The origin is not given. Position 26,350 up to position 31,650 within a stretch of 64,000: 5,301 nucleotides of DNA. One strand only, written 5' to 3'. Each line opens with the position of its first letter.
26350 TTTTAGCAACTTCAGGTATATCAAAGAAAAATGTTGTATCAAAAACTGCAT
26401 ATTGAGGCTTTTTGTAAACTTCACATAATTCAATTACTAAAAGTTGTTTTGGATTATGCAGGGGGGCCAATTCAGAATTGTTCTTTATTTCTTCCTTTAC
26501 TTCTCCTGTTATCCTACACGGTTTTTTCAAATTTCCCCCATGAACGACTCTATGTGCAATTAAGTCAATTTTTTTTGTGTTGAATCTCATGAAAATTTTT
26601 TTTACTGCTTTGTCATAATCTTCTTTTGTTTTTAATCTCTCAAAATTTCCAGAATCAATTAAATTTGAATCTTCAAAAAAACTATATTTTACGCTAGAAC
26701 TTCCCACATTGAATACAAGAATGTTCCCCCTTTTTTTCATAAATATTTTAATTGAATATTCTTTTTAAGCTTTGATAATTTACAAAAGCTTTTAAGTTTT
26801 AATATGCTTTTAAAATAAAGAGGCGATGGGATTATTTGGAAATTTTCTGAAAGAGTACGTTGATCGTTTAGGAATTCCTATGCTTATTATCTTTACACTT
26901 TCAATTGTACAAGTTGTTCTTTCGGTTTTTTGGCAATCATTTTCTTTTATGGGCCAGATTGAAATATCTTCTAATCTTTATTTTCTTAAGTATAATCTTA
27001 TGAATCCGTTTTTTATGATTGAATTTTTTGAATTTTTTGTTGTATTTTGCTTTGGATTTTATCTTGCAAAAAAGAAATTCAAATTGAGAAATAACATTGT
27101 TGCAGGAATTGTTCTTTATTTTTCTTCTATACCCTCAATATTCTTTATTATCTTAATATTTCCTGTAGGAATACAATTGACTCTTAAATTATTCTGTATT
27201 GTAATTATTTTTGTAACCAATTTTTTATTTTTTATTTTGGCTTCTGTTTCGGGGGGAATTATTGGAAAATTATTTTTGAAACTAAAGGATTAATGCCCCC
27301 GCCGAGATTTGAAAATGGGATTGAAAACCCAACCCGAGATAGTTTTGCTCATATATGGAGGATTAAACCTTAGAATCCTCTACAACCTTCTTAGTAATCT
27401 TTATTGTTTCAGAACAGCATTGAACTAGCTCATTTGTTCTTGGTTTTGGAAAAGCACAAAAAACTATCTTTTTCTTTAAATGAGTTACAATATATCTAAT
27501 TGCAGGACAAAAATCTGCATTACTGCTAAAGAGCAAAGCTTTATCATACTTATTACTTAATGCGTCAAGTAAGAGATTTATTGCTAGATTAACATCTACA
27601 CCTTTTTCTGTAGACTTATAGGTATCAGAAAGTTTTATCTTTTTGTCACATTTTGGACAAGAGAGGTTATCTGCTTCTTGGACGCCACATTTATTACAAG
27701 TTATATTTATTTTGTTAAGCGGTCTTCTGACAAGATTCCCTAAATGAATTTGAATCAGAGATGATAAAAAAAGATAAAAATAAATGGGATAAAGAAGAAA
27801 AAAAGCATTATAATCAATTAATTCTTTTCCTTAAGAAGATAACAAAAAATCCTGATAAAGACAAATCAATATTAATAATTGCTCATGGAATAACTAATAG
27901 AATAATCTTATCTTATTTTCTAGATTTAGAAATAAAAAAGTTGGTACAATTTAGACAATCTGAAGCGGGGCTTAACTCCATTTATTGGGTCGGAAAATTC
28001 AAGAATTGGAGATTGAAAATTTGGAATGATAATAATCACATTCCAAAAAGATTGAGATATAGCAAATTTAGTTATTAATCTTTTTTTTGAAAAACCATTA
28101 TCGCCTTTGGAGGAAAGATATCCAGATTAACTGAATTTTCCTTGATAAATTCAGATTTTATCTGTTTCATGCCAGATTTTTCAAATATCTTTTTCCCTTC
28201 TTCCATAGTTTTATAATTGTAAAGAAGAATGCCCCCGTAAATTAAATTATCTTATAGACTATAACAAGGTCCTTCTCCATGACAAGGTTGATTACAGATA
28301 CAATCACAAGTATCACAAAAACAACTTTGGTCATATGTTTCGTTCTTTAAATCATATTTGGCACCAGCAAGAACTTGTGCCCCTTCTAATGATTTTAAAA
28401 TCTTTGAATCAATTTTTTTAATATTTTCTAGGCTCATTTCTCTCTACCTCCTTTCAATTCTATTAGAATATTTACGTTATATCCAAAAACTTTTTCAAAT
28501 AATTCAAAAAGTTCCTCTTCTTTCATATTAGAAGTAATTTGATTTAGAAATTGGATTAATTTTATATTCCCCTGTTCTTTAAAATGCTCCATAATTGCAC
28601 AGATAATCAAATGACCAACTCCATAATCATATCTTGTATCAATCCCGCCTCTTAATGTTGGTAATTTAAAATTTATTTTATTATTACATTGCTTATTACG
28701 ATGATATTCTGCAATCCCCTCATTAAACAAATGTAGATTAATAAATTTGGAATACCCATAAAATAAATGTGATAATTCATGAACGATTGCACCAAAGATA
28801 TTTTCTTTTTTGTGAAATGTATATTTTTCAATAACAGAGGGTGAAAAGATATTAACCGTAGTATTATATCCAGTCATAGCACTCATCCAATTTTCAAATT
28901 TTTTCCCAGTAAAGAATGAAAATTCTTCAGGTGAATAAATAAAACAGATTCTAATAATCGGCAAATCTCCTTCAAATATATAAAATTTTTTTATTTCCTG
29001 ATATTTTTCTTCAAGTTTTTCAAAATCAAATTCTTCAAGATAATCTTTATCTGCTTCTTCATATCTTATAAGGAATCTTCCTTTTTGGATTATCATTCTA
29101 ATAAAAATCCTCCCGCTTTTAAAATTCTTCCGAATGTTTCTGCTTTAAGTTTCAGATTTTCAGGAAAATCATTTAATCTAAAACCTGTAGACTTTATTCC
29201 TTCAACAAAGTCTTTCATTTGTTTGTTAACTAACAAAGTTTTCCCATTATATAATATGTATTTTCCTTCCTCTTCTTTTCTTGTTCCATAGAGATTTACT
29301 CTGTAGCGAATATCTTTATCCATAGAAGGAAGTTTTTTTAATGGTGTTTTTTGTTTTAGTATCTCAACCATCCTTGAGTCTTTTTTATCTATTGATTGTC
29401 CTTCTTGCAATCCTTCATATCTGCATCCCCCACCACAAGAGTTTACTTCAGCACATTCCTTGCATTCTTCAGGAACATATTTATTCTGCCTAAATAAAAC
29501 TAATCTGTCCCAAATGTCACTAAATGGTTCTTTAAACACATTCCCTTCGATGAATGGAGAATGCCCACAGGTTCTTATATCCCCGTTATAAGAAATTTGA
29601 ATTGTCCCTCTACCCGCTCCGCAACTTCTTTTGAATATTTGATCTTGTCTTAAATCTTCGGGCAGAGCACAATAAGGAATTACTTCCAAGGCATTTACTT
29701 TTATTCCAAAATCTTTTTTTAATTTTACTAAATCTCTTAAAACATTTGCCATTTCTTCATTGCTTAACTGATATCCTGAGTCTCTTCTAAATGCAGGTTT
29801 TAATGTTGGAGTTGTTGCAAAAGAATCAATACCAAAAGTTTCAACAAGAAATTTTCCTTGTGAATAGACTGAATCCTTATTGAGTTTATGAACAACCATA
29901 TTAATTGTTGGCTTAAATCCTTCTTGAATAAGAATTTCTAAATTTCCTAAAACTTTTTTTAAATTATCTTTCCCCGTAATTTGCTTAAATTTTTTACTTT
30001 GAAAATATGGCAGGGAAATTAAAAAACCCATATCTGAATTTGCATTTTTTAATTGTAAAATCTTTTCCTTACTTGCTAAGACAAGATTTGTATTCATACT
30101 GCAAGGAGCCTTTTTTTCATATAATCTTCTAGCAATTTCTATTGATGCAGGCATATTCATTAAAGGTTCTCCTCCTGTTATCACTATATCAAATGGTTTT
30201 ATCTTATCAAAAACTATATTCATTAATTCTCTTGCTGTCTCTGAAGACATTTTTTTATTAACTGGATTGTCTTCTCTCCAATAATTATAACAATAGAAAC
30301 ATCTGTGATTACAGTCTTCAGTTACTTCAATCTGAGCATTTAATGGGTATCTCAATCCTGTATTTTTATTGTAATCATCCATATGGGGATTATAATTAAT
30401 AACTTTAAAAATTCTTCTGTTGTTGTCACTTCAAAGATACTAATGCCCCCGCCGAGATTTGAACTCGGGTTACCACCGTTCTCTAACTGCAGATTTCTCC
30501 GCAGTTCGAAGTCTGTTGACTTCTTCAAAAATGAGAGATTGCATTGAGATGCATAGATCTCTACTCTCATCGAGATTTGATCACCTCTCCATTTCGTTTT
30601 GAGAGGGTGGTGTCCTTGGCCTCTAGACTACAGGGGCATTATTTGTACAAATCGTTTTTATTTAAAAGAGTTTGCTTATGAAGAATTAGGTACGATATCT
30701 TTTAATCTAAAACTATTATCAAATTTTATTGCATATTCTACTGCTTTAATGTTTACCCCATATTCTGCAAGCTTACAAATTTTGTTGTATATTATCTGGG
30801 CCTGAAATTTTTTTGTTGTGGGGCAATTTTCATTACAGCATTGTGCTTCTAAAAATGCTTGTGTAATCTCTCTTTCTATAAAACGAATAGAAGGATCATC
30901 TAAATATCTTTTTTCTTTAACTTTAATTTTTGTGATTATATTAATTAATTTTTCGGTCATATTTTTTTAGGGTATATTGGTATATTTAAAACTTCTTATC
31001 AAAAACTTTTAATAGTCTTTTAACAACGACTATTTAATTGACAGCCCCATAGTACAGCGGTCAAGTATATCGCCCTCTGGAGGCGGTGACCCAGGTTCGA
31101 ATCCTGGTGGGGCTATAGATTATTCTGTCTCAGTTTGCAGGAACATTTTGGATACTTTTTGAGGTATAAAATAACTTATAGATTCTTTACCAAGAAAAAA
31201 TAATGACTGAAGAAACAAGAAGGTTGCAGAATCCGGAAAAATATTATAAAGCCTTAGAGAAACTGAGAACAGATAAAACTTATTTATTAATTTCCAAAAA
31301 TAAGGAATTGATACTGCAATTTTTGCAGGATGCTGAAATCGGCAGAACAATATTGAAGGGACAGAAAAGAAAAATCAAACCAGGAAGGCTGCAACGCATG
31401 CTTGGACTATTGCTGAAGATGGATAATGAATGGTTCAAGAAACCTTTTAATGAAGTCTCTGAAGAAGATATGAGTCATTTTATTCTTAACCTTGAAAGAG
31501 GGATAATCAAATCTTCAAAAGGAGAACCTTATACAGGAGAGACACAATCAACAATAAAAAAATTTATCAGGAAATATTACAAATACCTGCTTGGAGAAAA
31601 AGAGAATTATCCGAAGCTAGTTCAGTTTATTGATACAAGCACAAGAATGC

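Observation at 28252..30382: Candidate archaeal RiPP system: radical-SAM/SPASM maturase, HExxH peptidase and a 7-Cys 61-aa peptide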

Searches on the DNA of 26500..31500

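Call 39: search_rna_families(source=window, start=26500, end=31500, threshold=evalue, max_evalue=1, show_alignments=3)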
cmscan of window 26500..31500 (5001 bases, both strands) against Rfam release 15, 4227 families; matches with E-value up to 1: 1.
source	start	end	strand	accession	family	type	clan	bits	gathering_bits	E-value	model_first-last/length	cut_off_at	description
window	31043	31115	+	RF00005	tRNA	Gene; tRNA;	CL00001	62.8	29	2.4e-12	1-71/71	no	tRNA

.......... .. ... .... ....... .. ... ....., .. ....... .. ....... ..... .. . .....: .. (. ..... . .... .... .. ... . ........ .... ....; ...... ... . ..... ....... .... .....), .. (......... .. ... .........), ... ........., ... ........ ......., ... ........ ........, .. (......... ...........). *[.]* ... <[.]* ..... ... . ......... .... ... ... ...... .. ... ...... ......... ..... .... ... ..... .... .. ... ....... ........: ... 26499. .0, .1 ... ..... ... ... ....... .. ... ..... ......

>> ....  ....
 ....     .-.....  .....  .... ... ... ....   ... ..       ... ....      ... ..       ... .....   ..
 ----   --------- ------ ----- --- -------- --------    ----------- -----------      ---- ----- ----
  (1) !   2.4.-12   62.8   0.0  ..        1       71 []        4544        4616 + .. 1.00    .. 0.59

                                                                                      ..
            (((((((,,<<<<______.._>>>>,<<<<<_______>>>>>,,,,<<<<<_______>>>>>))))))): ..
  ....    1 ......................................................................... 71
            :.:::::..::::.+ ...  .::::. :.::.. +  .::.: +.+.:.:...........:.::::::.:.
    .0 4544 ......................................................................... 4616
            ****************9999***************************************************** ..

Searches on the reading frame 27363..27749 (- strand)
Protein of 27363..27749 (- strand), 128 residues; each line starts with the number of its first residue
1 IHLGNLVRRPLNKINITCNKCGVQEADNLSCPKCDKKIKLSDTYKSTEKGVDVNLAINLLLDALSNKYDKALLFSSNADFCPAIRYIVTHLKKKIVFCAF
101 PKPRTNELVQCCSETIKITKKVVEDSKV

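Call 89: search_protein_families(library=pfam, proteins=[window:27363-27749:-], max_evalue=0.1)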
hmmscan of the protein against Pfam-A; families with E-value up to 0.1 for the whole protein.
window:27363-27749:- (128 aa): 4 families
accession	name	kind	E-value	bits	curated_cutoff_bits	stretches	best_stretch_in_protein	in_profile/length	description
PF01936.24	NYN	-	2.1e-10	41.7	24.2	1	41-118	71-144/145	NYN domain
PF12773.13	DZR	-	0.024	15.2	27.3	1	10-42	7-38/45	Double zinc ribbon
PF21344.3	Zn_ribbon_LysW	-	0.034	14.2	27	0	30-43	2-15/46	Alpha-aminoadipate carrier protein LysW-like, globular domain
PF07191.17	Zn_ribbon_6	-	0.05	14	25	1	14-40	15-41/67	Double zinc ribbon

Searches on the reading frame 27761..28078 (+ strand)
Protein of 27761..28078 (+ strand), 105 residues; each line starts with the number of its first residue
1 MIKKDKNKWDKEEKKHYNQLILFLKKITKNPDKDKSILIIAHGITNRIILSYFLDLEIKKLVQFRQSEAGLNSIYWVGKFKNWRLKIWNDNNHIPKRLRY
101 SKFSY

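Call 20: search_protein_families(library=pfam, proteins=[window:27761-28078:+], max_evalue=0.01)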
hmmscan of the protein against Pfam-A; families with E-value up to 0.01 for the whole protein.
window:27761-28078:+ (105 aa): 1 family
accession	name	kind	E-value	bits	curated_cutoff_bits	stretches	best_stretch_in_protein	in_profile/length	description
PF00300.27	His_Phos_1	-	8.4e-08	32.5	21.7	1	23-90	129-193/194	Histidine phosphatase superfamily (branch 1)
